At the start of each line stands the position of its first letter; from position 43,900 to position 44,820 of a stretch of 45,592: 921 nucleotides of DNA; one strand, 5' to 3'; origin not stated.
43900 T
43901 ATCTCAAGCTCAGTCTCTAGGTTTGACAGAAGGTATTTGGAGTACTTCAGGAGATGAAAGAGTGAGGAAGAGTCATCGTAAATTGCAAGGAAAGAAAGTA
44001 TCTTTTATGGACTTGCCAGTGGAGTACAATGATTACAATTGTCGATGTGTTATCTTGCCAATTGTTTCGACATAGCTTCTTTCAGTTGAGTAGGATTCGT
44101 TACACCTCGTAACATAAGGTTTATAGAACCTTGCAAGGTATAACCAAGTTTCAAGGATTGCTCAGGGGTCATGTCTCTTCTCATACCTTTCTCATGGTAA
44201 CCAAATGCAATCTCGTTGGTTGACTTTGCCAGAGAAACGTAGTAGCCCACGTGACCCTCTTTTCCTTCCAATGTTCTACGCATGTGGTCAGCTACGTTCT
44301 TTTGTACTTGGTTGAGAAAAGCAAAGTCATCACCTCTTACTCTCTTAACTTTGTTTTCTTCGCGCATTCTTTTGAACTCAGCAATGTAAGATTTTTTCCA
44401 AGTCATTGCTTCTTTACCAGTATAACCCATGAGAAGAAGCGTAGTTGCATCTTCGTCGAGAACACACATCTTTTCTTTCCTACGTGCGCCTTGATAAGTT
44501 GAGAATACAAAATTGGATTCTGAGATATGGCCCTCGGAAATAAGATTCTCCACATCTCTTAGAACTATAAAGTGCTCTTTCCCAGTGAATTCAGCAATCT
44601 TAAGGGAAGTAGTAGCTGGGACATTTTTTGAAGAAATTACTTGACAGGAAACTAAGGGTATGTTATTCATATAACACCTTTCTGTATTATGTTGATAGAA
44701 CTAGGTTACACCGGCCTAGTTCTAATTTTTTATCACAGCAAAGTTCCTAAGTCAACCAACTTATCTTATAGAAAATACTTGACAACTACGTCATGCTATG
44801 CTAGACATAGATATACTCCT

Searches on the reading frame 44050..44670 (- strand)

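Call 12: search_protein_families(library=pfam, proteins=[window:44050-44670:-], max_evalue=1)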
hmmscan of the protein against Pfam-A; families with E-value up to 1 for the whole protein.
window:44050-44670:- (206 aa): 1 family
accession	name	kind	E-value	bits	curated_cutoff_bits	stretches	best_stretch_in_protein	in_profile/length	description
PF09669.15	Phage_pRha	-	7.6e-22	78.1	29.9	1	20-104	1-91/91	Phage regulatory protein Rha (Phage_pRha)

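Call 49: search_protein_families(library=phrogs, proteins=[window:44050-44670:-], max_evalue=0.00001)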
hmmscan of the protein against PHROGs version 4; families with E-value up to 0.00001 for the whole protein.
window:44050-44670:- (206 aa): 9 families
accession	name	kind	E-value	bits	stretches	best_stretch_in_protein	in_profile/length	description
phrog_518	-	transcription regulation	1.9e-23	84.3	1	11-107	15-112/268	Rha-like transcriptional regulator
phrog_2657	-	transcription regulation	3.9e-23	83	1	7-167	11-175/243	transcriptional regulator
phrog_373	-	transcription regulation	4.6e-23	83.1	1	9-107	89-193/373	anti-repressor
phrog_995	-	transcription regulation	1.3e-18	68.6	1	12-127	112-229/307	transcriptional regulator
phrog_63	-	transcription regulation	3.9e-17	63.7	1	10-109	123-225/431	anti-repressor Ant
phrog_18886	-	unknown function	3.5e-15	57.2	1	11-118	10-122/269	-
phrog_10324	-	transcription regulation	1.1e-14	55.8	1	19-108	5-103/205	anti-repressor Ant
phrog_821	-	transcription regulation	1.3e-12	48.9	1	11-105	157-250/324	transcriptional regulator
phrog_8235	-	transcription regulation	3.2e-10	41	1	20-108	13-107/219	anti-repressor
